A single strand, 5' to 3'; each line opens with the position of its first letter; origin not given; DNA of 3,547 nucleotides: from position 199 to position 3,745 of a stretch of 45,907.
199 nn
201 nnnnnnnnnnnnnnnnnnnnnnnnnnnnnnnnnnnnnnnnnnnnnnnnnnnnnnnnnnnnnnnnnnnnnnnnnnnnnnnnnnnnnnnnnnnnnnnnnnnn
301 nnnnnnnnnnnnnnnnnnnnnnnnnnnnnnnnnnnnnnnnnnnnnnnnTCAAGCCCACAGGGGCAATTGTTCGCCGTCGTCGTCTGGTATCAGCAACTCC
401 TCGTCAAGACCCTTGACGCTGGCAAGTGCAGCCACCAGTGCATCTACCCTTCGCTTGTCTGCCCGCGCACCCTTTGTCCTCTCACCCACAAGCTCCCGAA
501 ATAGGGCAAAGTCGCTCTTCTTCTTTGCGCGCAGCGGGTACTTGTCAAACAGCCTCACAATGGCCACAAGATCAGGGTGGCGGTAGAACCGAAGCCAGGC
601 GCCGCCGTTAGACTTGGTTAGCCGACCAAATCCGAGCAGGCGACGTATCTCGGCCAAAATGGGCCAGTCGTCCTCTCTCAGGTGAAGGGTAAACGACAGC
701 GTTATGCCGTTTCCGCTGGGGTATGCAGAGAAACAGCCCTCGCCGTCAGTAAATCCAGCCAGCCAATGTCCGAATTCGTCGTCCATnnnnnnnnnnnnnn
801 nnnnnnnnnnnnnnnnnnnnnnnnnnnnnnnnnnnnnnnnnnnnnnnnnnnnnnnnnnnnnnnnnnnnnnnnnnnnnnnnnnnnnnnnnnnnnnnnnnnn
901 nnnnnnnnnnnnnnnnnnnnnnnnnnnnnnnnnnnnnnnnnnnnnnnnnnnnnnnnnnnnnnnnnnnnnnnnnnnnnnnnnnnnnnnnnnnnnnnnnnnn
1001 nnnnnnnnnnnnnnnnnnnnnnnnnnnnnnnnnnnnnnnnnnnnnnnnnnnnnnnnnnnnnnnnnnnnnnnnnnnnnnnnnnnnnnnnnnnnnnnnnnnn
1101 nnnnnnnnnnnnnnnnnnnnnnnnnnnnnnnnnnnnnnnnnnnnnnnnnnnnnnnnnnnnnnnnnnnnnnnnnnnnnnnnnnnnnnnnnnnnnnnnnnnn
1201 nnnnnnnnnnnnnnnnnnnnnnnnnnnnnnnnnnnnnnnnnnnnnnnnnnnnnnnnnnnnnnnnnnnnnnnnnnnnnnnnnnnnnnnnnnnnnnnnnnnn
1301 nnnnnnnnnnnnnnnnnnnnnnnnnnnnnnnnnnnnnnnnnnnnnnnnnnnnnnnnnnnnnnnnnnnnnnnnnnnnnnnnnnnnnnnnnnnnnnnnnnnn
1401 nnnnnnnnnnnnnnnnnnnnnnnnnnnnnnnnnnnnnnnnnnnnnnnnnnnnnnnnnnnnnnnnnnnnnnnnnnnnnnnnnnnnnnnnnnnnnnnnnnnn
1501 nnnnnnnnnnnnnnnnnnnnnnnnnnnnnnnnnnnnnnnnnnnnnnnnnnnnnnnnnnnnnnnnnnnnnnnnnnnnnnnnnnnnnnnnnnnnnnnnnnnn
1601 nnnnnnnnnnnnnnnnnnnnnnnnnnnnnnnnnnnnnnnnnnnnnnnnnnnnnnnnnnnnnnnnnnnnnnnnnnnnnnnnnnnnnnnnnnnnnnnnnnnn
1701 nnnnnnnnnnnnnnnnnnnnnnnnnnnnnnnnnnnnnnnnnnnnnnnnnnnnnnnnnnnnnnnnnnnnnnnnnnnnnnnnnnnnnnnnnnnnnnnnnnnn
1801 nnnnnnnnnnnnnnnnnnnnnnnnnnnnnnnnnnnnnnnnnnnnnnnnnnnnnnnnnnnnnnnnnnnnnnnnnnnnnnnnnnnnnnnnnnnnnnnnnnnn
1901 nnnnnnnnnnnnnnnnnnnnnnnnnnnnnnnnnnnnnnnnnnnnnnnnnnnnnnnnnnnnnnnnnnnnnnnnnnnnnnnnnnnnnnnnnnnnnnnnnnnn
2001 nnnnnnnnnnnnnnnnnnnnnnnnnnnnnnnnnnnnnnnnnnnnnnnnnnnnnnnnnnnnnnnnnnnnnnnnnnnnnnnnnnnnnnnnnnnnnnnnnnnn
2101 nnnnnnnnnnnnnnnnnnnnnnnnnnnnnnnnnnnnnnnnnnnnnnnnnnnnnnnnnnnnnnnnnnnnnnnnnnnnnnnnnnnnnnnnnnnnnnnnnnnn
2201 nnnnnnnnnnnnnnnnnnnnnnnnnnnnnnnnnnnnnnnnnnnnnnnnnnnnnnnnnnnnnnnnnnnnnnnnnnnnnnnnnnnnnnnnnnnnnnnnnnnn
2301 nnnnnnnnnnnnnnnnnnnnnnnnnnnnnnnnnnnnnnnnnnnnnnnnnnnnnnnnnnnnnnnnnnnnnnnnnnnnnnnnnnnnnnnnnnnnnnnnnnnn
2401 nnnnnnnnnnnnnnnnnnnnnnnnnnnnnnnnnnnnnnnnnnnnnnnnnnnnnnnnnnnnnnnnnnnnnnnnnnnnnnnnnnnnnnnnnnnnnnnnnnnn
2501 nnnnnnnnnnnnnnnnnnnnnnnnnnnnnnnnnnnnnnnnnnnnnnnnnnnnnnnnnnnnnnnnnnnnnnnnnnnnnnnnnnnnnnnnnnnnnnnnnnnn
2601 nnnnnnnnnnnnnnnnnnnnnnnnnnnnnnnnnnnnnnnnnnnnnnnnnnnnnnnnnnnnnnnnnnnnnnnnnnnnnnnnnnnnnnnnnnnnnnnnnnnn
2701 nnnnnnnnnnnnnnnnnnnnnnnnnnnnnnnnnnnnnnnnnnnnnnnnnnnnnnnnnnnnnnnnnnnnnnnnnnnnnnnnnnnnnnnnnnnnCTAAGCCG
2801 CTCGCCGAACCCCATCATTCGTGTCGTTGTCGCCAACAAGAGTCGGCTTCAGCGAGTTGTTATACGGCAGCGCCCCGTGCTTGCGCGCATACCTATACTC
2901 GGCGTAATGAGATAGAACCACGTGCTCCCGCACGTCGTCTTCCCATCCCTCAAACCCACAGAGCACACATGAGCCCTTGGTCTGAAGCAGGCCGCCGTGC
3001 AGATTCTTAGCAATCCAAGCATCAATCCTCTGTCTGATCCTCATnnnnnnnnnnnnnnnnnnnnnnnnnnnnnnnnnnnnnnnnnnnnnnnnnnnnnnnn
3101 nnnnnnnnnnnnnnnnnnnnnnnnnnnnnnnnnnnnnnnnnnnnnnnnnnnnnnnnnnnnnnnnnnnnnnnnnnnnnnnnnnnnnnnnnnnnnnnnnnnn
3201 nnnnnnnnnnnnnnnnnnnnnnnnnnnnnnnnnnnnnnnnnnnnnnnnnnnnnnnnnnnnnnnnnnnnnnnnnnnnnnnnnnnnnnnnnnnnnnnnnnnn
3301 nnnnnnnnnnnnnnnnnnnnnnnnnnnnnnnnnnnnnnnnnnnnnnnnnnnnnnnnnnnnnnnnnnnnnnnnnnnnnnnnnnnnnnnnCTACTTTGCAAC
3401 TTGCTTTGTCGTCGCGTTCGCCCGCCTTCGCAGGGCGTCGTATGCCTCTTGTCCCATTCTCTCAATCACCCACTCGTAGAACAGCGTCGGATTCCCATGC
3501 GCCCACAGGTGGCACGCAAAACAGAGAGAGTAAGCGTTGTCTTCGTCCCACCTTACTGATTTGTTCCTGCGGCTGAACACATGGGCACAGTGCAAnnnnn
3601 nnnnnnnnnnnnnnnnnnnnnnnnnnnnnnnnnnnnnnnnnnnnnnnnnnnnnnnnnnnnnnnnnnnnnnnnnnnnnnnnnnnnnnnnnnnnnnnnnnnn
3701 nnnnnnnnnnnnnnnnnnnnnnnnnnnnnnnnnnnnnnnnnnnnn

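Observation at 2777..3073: Each cassette's first bases after G|TT are complementary to the start of its own downstream attC (integron crossover signature)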

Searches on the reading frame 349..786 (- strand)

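Call 16: search_protein_families(library=pfam, proteins=[window:349-786:-], max_evalue=0.01)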
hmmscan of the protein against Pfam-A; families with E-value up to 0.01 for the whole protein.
window:349-786:- (145 aa): 1 family
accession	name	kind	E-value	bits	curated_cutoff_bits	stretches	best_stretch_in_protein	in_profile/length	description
PF00961.24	LAGLIDADG_1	-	5.7e-15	56.5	23.1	1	9-99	1-101/102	LAGLIDADG endonuclease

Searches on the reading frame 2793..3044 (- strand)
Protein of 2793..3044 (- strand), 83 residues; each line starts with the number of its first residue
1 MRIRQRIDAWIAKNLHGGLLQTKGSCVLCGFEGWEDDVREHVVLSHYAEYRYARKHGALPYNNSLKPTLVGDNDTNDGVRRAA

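Call 62: search_protein_families(library=pfam, proteins=[window:2793-3044:-], max_evalue=0.05)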
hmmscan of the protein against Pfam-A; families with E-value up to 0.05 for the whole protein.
window:2793-3044:- (83 aa): 0 families

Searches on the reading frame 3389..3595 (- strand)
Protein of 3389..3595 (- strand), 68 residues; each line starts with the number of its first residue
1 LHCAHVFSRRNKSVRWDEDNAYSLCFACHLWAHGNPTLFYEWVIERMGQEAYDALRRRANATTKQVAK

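Call 16: search_protein_families(library=pfam, proteins=[window:3389-3595:-], max_evalue=0.01)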
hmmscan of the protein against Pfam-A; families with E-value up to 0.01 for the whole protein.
window:3389-3595:- (68 aa): 1 family
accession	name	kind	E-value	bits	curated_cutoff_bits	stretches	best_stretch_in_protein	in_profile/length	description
PF05766.18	NinG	-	3.1e-05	24.3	25.4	1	11-62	118-169/193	Bacteriophage Lambda NinG protein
